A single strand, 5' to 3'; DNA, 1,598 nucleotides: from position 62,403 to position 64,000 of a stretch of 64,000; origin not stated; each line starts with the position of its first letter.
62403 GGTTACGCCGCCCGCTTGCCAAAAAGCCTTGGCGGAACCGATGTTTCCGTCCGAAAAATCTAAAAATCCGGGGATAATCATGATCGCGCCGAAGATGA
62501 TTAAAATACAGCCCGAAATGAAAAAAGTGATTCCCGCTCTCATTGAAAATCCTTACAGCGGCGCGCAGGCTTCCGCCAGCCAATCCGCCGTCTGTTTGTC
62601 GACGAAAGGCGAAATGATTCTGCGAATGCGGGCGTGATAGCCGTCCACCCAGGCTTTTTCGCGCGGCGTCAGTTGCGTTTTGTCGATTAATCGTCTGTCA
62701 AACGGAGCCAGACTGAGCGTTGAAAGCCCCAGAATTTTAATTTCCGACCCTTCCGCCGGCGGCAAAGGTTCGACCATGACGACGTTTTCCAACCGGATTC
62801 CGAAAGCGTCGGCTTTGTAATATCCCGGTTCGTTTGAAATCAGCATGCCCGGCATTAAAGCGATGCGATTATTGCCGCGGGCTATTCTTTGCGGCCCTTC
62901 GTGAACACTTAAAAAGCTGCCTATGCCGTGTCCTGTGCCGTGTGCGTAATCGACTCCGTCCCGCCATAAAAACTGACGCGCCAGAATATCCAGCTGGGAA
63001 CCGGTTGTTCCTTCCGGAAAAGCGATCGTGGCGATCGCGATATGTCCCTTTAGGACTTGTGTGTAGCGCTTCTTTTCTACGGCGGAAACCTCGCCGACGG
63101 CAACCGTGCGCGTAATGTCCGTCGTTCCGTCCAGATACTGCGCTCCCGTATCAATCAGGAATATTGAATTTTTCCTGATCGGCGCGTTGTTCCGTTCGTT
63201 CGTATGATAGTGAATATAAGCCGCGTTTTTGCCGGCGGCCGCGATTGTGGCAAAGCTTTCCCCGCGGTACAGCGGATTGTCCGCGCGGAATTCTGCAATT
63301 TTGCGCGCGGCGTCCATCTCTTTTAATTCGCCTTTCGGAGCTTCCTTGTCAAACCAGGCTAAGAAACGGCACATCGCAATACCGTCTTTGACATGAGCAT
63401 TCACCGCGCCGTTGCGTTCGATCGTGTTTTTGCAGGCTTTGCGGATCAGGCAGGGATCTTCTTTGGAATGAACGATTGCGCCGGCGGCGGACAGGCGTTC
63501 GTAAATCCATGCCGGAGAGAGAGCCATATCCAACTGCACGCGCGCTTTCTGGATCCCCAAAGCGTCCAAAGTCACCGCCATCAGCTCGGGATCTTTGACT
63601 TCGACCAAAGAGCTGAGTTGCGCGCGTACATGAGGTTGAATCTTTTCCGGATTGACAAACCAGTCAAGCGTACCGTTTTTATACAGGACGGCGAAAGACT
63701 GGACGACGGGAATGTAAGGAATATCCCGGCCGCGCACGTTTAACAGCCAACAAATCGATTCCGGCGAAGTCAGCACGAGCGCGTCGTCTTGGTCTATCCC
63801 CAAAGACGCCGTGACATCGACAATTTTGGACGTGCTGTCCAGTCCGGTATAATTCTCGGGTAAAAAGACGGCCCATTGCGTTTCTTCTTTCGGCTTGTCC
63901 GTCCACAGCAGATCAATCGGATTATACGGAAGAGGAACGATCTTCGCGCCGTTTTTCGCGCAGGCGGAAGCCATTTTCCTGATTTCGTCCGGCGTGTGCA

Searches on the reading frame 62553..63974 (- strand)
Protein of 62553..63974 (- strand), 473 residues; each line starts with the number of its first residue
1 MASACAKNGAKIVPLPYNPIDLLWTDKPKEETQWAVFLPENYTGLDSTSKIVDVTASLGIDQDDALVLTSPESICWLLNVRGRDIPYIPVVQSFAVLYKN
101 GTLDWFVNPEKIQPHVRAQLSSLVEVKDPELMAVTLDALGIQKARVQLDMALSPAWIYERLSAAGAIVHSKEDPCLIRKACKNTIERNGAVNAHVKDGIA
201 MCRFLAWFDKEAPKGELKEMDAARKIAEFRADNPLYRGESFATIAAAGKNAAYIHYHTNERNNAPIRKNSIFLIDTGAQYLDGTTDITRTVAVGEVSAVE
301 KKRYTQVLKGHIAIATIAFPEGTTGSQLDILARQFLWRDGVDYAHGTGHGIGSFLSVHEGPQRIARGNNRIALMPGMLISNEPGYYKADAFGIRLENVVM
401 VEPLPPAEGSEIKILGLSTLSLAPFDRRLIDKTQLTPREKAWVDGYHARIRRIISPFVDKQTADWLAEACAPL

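Call 32: search_protein_families(library=pfam, proteins=[window:62553-63974:-], max_evalue=0.00001)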
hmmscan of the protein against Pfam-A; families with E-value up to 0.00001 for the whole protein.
window:62553-63974:- (473 aa): 3 families
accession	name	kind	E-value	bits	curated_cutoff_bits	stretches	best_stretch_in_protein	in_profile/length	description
PF00557.29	Peptidase_M24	-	3.8e-50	171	23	1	193-402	6-207/208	Metallopeptidase family M24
PF16189.11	Creatinase_N_2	-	3e-33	115.6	29.7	1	26-186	1-161/161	Creatinase/Prolidase N-terminal domain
PF16188.10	Peptidase_M24_C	-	3.3e-19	69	28.9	1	414-473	2-63/63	C-terminal region of peptidase_M24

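Call 39: find_encoding_contigs(protein=window:62553-63974:-, flank=10000, max_places=4)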
Protein window:62553-63974:- (473 aa): no gene with exactly this product is on record in the collection.
